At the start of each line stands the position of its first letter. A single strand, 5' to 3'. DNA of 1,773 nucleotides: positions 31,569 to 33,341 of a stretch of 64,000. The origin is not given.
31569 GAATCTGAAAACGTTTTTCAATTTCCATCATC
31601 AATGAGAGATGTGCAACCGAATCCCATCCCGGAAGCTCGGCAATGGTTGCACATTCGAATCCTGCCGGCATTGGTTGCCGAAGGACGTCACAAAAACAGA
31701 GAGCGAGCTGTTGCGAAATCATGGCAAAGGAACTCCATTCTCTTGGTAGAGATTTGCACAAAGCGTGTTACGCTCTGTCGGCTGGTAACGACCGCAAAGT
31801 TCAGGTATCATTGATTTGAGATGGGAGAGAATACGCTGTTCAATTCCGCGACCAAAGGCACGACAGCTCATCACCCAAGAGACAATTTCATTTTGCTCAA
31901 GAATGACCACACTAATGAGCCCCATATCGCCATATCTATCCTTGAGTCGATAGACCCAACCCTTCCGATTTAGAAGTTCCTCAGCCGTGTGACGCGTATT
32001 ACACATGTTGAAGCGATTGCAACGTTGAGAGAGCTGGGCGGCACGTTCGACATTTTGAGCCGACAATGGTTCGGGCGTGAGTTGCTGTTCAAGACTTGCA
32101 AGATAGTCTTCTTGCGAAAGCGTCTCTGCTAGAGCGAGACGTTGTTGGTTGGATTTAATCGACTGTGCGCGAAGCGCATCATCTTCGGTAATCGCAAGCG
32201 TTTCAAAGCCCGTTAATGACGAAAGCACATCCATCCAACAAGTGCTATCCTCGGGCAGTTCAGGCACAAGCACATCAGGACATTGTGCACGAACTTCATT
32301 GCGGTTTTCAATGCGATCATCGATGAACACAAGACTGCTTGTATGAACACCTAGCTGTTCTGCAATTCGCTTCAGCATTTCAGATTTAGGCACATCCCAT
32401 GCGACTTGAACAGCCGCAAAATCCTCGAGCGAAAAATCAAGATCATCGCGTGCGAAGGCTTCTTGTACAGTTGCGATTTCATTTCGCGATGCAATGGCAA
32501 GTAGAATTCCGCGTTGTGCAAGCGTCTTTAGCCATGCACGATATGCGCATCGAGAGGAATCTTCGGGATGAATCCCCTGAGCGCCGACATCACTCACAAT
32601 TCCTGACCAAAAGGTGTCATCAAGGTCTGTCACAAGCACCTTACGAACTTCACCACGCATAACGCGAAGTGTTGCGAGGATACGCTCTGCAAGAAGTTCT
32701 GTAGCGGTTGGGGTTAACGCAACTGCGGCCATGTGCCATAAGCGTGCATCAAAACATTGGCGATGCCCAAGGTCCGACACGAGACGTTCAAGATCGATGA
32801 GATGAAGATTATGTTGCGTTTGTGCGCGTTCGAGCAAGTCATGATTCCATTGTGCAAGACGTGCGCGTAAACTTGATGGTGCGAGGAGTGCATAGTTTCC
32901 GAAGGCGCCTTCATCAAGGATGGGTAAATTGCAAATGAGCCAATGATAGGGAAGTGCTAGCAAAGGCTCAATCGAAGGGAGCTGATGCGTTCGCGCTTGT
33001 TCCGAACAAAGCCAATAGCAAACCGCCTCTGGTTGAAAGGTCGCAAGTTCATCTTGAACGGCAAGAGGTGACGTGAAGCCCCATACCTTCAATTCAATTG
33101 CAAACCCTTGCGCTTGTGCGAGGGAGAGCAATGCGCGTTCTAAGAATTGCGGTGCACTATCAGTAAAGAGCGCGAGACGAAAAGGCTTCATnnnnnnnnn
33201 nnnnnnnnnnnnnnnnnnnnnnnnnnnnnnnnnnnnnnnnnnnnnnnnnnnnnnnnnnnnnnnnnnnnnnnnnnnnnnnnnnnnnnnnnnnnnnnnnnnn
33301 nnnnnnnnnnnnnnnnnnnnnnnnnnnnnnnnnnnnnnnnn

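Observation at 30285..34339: GT / FkbH-like / ACP / FabH-like KAS III / ACP cassette resembling the glyceryl-ACP + FabH-type condensation module of 3-acyl-tetronate (RK-682 / agglomerin-type) biosynthesis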

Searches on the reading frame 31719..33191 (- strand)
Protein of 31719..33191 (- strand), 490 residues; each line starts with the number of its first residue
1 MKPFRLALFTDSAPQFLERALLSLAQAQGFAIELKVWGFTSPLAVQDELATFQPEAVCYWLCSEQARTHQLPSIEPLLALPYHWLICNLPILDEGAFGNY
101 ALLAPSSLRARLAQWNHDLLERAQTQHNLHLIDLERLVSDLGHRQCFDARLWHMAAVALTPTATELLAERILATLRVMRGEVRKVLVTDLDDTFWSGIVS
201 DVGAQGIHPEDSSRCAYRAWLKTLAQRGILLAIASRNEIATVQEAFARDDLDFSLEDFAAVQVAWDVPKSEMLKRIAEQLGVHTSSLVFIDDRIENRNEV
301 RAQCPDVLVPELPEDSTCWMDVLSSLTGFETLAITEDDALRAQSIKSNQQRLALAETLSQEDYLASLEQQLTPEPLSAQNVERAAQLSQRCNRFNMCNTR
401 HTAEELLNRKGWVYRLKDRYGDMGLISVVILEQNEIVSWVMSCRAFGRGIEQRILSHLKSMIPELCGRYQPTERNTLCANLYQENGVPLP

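Call 3: search_protein_families(library=pfam, proteins=[window:31719-33191:-], max_evalue=0.01)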
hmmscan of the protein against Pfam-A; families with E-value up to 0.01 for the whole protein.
window:31719-33191:- (490 aa): 3 families
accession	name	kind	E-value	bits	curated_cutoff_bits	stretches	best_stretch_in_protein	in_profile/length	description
PF21211.3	FkbH_N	-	2.6e-11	44.2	27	1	85-173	101-189/192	FkbH, N-terminal domain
PF00702.32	Hydrolase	-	1.2e-05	26.3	26.4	1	219-295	105-182/191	haloacid dehalogenase-like hydrolase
PF12689.13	Acid_PPase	-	1.6e-05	25.3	27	1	183-310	3-151/169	Acid Phosphatase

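Call 4: search_protein_families(library=ncbifam, proteins=[window:31719-33191:-], max_evalue=0.01)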
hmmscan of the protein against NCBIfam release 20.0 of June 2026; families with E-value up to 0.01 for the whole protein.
window:31719-33191:- (490 aa): 3 families
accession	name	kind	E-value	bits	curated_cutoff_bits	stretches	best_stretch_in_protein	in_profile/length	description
TIGR01686.1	FkbH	subfamily_domain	6.6e-66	222.6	146.65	1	182-486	2-318/323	FkbH domain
TIGR01681.1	HAD-SF-IIIC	subfamily_domain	1.2e-12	48.8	35.75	1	184-301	1-129/132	HAD-IIIC family phosphatase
TIGR01685.1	MDP-1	equivalog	0.00092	19.4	53.75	0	218-324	51-170/174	magnesium-dependent phosphatase-1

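Call 5: find_homologous_proteins(query=window:31719-33191:-)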
Query window:31719-33191:- (490 aa): 323 proteins with E <= 0.001 among 8000 candidates; the best 120 are listed.
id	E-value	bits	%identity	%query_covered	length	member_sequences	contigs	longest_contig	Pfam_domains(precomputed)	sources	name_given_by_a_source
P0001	0.0e+0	1108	100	100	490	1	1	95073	PF12689.14,PF21211.4,PF00702.33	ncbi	-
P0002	4.5e-288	973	87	100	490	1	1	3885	PF21211.4,PF00702.33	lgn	-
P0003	6.0e-222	755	68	100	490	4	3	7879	PF21211.4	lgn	-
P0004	3.4e-206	704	64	100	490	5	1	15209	PF21211.4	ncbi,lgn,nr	ncbi:MAG: HAD-IIIC family phosphatase [bacterium]|nr:HAD-IIIC family phosphatase [bacterium]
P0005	1.5e-201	688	63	100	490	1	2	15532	PF21211.4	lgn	-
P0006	1.7e-195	668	61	100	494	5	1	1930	PF21211.4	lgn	-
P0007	3.6e-194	664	61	100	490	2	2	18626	PF21211.4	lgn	-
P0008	8.9e-194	663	60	100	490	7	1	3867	PF21211.4,PF00702.33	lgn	-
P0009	4.0e-167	575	56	100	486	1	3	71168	PF21211.4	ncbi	-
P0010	2.1e-162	559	54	100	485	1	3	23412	PF21211.4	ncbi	-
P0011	7.0e-162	557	54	100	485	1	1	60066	PF21211.4,PF00702.33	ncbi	-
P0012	5.1e-161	555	53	99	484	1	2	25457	PF21211.4,PF00702.33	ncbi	-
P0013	6.1e-160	551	54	100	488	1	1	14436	PF21211.4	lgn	-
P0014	1.5e-159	550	54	99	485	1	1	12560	PF21211.4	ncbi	-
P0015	1.0e-158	547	53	100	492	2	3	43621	PF12689.14,PF21211.4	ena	-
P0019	3.9e-156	538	54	100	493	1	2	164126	PF21211.4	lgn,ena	-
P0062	1.1e-130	455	47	99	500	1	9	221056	PF21211.4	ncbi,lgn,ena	-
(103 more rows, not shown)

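Call 6: search_solved_structures(query=window:31719-33191:-, max_evalue=1, show_alignments=2)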
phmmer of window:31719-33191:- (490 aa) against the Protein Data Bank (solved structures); distinct sequences matched with E-value up to 1: 1.
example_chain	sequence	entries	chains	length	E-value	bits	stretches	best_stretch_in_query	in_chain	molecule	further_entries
3slr_A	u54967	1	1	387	2.1e-34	122.2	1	87-336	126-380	uncharacterized protein BF1531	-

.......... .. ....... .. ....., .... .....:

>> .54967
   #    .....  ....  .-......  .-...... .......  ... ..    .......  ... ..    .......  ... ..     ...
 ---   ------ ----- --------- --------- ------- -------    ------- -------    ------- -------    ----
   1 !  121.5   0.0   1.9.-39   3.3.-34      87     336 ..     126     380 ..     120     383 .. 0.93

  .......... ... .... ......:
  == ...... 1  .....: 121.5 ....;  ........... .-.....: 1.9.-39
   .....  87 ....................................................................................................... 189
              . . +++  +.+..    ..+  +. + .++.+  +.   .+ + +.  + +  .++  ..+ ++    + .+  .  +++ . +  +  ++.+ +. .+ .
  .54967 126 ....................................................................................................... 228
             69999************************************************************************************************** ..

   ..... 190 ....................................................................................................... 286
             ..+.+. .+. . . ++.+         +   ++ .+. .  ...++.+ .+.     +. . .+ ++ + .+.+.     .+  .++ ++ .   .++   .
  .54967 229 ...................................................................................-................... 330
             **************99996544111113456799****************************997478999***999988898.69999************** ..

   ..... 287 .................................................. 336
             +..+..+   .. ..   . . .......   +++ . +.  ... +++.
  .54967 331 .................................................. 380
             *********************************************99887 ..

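Call 8: find_encoding_contigs(protein=P0001, flank=10000, max_places=3)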
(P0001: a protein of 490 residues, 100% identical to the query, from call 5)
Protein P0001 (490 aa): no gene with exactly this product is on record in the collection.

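Call 10: find_encoding_contigs(protein=P0009, flank=10000, max_places=2)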
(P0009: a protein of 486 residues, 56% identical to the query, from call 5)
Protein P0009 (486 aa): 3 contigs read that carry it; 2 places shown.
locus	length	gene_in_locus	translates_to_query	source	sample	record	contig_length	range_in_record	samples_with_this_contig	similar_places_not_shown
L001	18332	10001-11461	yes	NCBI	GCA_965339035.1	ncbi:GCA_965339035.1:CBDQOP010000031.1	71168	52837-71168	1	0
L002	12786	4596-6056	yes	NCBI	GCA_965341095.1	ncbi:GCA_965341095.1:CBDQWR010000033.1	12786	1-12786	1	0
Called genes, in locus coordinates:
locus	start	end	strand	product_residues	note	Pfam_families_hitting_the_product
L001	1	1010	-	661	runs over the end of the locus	PF00912:Transgly, PF00905:Transpeptidase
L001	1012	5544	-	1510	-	PF13620:CarboxypepD_reg (faint), PF11974:bMG3, PF01835:MG2, PF17962:bMG6 (weak), PF07703:A2M_BRD, PF17973:bMG10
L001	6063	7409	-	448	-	PF01098:FTSW_RODA_SPOVE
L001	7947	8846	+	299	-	PF00288:GHMP_kinases_N, PF08544:GHMP_kinases_C (weak)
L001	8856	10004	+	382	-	PF13692:Glyco_trans_1_4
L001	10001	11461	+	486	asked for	PF21211:FkbH_N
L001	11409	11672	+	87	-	PF00550:PP-binding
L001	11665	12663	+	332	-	PF00108:Thiolase_N (weak), PF08545:ACP_syn_III, PF08541:ACP_syn_III_C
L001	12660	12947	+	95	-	PF00550:PP-binding (weak)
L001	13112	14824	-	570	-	PF13145:Rotamase_2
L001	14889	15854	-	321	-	-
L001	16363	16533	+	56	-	-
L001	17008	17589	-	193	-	PF07589:PEP_exosort_dom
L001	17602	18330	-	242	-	?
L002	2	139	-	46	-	?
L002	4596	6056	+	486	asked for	PF21211:FkbH_N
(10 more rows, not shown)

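Call 11: find_encoding_contigs(protein=P0062, flank=10000, max_places=2)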
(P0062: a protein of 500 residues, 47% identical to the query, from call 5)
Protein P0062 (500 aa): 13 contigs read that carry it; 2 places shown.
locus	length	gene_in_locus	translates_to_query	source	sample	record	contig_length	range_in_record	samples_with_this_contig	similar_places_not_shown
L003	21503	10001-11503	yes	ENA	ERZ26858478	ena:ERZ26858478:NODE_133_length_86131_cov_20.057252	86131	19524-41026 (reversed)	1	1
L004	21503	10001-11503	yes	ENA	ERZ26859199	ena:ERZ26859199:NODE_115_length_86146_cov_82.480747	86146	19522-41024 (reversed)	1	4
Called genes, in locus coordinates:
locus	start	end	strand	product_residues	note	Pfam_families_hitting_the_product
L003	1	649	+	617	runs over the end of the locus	PF07497:Rho_RNA_bind, PF00006:ATP-synt_ab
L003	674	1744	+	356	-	PF01040:UbiA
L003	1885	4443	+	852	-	PF00933:Glyco_hydro_3, PF01915:Glyco_hydro_3_C, PF14310:Fn3-like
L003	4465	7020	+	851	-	PF00933:Glyco_hydro_3, PF01915:Glyco_hydro_3_C, PF14310:Fn3-like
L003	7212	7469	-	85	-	PF00312:Ribosomal_S15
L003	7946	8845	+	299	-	PF00288:GHMP_kinases_N, PF08544:GHMP_kinases_C (faint)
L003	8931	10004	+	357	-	PF13692:Glyco_trans_1_4 (weak)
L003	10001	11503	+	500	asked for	PF21211:FkbH_N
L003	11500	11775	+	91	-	PF00550:PP-binding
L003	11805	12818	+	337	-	PF00108:Thiolase_N (weak), PF08545:ACP_syn_III, PF08541:ACP_syn_III_C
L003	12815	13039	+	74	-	PF00550:PP-binding (weak)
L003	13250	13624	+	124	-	PF07963:N_methyl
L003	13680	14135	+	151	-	-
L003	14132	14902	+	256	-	-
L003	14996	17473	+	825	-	PF13385:Laminin_G_3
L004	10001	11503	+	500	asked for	PF21211:FkbH_N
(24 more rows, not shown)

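Call 12: find_encoding_contigs(protein=P0019, flank=10000, max_places=2)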
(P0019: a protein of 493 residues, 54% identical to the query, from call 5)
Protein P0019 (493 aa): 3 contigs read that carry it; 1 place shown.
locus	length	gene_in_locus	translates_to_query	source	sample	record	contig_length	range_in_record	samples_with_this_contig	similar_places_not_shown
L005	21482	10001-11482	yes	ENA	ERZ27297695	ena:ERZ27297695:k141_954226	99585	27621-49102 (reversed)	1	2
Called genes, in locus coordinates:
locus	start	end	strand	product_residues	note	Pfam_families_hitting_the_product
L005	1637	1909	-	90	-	PF09827:CRISPR_Cas2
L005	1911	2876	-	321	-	PF01867:Cas_Cas1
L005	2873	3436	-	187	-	PF01930:Cas_Cas4, PF12705:PDDEXK_1 (faint)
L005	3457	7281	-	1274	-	PF18501:REC1, PF21918:cas_Cpf1_2nd, PF22222:Cpf1_PI-like, PF18516:RuvC_1, PF18510:NUC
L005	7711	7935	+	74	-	-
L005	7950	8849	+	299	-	PF00288:GHMP_kinases_N, PF08544:GHMP_kinases_C (weak)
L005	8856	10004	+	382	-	PF13692:Glyco_trans_1_4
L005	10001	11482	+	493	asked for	PF21211:FkbH_N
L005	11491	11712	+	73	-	PF00550:PP-binding (weak)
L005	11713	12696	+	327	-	PF00108:Thiolase_N (faint), PF08545:ACP_syn_III, PF08541:ACP_syn_III_C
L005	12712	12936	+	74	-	-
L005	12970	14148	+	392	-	PF05175:MTS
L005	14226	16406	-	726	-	PF23139:OB_YrrC, PF14520:HHH_5, PF14490:HHH_RecD2, PF13245:AAA_19, PF13604:AAA_30, PF01443:Viral_helicase1 (weak), PF18335:SH3_13, PF13538:UvrD_C_2, +1 more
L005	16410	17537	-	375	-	PF00155:Aminotran_1_2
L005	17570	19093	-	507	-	PF18922:DUF5672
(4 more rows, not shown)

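Call 18: find_related_loci(query=A1, collection=genome_contigs, flank=8000)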
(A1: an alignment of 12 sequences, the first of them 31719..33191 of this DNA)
Query A1 (490 aa) in genome_contigs; peptide patterns used: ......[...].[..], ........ (x = any residue, [..] = any of these).
599 stretches matched a pattern (row limit reached: there are more); 89 encode a relative of the query (tblastn E <= 1e-3); the best 80 are kept; 80 distinct loci.
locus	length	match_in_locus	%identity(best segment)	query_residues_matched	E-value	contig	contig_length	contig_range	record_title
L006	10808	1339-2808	64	1-490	0e+0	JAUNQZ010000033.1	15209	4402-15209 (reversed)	MAG: bacterium isolate S3M_St_10 NODE_794_length_15209_cov_8.718688, whole genome shotgun sequence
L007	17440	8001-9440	53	5-487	8e-163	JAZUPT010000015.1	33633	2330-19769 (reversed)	MAG: Candidatus Spyradenecus sp. isolate T1900044864_TS20190330.MAGScoT_cleanbin_000010 SGB_3119_k141_324668, whole geno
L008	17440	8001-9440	53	5-487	1e-162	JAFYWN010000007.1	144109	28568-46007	MAG: Kiritimatiellae bacterium isolate RGIG7486 Water_buffalos_Colon-4__c10, whole genome shotgun sequence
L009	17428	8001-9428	51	4-488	2e-154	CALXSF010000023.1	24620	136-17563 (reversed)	MAG: uncultured Kiritimatiellaeota bacterium isolate BRZ_BD__bin13 genome assembly, contig: BRZ_BD__NODE_1406_length_246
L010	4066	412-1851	50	2-490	8e-158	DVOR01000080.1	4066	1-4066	MAG TPA_asm: Candidatus Spyradenecus faecavium isolate 35461 MalCec2__C155983_L4066_SRR2134645, whole genome shotgun seq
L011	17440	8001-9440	50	2-490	5e-152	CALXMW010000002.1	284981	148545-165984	MAG: uncultured Kiritimatiellaeota bacterium isolate BRZ_QD__bin101 genome assembly, contig: BRZ_QD__NODE_12_length_2849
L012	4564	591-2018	52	4-488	4e-153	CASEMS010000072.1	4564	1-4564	uncultured Lentisphaeraceae bacterium isolate O35_L1_319319_idba_bin.186 genome assembly, contig: O35_L1_319319_idba_bin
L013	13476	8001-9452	49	2-490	2e-144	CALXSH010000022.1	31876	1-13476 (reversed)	MAG: uncultured Kiritimatiellaeota bacterium isolate BRZ_RB__bin17 genome assembly, contig: BRZ_RB__NODE_1211_length_318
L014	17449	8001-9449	47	2-488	7e-136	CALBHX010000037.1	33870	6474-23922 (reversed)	MAG TPA_asm: uncultured Lentisphaeraceae bacterium isolate SRR1747054_bin.45_CONCOCT_v1.1_MAG genome assembly, contig: E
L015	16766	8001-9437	50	3-478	8e-135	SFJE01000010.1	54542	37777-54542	MAG: Lentisphaeraceae bacterium isolate W1P29.020 Contig132, whole genome shotgun sequence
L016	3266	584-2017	49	4-478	5e-137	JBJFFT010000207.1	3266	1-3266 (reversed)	MAG: Candidatus Spyradenecus sp. isolate EHIM02_bin.006 NODE_9189_length_3266_cov_8.718468, whole genome shotgun sequenc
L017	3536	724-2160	49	4-479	1e-130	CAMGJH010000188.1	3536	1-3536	MAG: uncultured Lentisphaeraceae bacterium isolate SRR11551383_bin.25_metaWRAP_v1.3_MAG genome assembly, contig: ERZ1147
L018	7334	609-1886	33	88-490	2e-64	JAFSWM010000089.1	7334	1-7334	MAG: Bacteroidaceae bacterium isolate RGIG3537 Goat_Rumen.Co__c2297651, whole genome shotgun sequence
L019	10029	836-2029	35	112-486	6e-57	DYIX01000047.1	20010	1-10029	MAG TPA_asm: Haliangium ochraceum isolate FI88_72_8 Afr_mines_FI88_995_length_20010_cov_2_725683, whole genome shotgun s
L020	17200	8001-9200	32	110-489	2e-56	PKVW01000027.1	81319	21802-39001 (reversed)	MAG: Acidobacteriaceae bacterium isolate palsa_292 73.20120500_P33.13_contig_401, whole genome shotgun sequence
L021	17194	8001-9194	34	114-490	5e-56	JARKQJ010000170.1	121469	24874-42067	MAG: Paludibaculum sp. isolate Reactor_maxbin.100 k141_933181, whole genome shotgun sequence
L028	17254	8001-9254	34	87-486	4e-52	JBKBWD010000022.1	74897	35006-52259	MAG: Bryobacteraceae bacterium isolate 21I_069.bin.23 NODE_22_length_74897_cov_13.966480, whole genome shotgun sequence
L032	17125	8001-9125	33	128-482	1e-50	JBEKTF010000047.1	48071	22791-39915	MAG: Bryobacteraceae bacterium isolate SPRUCE 551 SPRUCE_551_47, whole genome shotgun sequence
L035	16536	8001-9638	29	5-486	1e-59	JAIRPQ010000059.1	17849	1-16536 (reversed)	MAG: Eubacteriales Family XIII. Incertae Sedis bacterium isolate Cf509_bin47 k119_870677, whole genome shotgun sequence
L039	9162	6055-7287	31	96-486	6e-49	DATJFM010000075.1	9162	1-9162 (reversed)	MAG TPA_asm: Steroidobacteraceae bacterium isolate SMAG_U15460 k141_3088762, whole genome shotgun sequence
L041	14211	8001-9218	30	104-489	1e-48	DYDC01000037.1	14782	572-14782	MAG TPA_asm: Methylacidiphilum sp. isolate IMS_BF NODE_918_length_14792_cov_59.6786, whole genome shotgun sequence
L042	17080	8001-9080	33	147-481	3e-48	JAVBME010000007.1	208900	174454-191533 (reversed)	MAG: Acidaminococcales bacterium isolate EPI_MAG_00042 c_000009975465, whole genome shotgun sequence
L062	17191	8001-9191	29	112-487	5e-43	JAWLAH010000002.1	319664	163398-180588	MAG: Steroidobacteraceae bacterium isolate BC3.85 BC3.85.fa-2, whole genome shotgun sequence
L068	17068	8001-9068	29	150-486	9e-37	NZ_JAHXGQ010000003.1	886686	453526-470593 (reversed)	Saccharothrix obliqua strain SC076 3, whole genome shotgun sequence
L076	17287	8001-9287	34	85-490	5e-65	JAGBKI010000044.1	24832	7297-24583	MAG: Bacteroidaceae bacterium isolate RGIG9197 Water_deer_Reticulum.Co__c445094, whole genome shotgun sequence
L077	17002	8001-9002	31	166-486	2e-30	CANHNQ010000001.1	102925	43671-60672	MAG: Gemmatimonadetes bacterium isolate RE-23may17-307 genome assembly, contig: RE-23may17-C206, whole genome shotgun se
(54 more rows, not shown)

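Call 22: search_protein_families(library=pfam, proteins=[L068:3788-5227:+, L068:5384-6262:+, L068:6259-7290:+, L068:7254-9167:+, L068:9169-9747:+, L068:9577-10806:-, L068:10825-11124:-, L068:11319-12518:-, L068:12646-13689:+, L068:3048-3731:-], max_evalue=0.001)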
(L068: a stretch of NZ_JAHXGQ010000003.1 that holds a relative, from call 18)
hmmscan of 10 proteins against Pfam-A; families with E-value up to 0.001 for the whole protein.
L068:3788-5227:+ (479 aa): 1 family
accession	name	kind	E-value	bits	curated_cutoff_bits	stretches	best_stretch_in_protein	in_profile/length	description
PF07690.21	MFS_1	-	3.2e-48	164.9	33.4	1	25-415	3-346/347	Major Facilitator Superfamily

L068:5384-6262:+ (292 aa): 2 families
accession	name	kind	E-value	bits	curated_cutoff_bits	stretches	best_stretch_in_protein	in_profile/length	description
PF03704.23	BTAD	-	8e-43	146.7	22.1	1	98-242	1-145/146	Bacterial transcriptional activator domain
PF00486.34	Trans_reg_C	-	2.9e-12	46.9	26.2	1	27-89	13-75/77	Transcriptional regulatory protein, C terminal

L068:6259-7290:+ (343 aa): 5 families
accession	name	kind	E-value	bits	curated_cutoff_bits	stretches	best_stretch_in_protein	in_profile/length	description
PF08545.16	ACP_syn_III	-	1.5e-13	50.8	24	1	120-200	3-74/80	3-Oxoacyl-[acyl-carrier-protein (ACP)] synthase III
PF00195.25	Chal_sti_synt_N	-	4.9e-09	36.4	27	1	51-191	87-225/225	Chalcone and stilbene synthases, N-terminal domain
PF08541.16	ACP_syn_III_C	-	4.7e-08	33.5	26.6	1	257-327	4-76/90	3-Oxoacyl-[acyl-carrier-protein (ACP)] synthase III C terminal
PF08392.18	FAE1_CUT1_RppA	-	2.8e-06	27.3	27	1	77-191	97-207/290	FAE1/Type III polyketide synthase-like protein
PF00108.29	Thiolase_N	-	4.6e-05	23.3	26.4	1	60-152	20-113/260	Thiolase, N-terminal domain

L068:7254-9167:+ (637 aa): 0 families

L068:9169-9747:+ (192 aa): 0 families

L068:9577-10806:- (409 aa): 0 families

L068:10825-11124:- (99 aa): 0 families

L068:11319-12518:- (399 aa): 1 family
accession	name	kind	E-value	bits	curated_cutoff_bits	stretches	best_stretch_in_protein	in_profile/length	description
PF01757.29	Acyl_transf_3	-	4.8e-32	111.7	31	1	37-371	4-325/326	Acyltransferase domain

L068:12646-13689:+ (347 aa): 0 families

L068:3048-3731:- (227 aa): 2 families
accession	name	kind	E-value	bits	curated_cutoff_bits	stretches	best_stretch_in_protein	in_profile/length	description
PF21597.2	TetR_C_43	-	2.8e-25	89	27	1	120-222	2-104/105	Transcriptional regulator SbtR-like, C-terminal domain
PF00440.29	TetR_N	-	1.3e-11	44.5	24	1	55-99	2-47/47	Bacterial regulatory proteins, tetR family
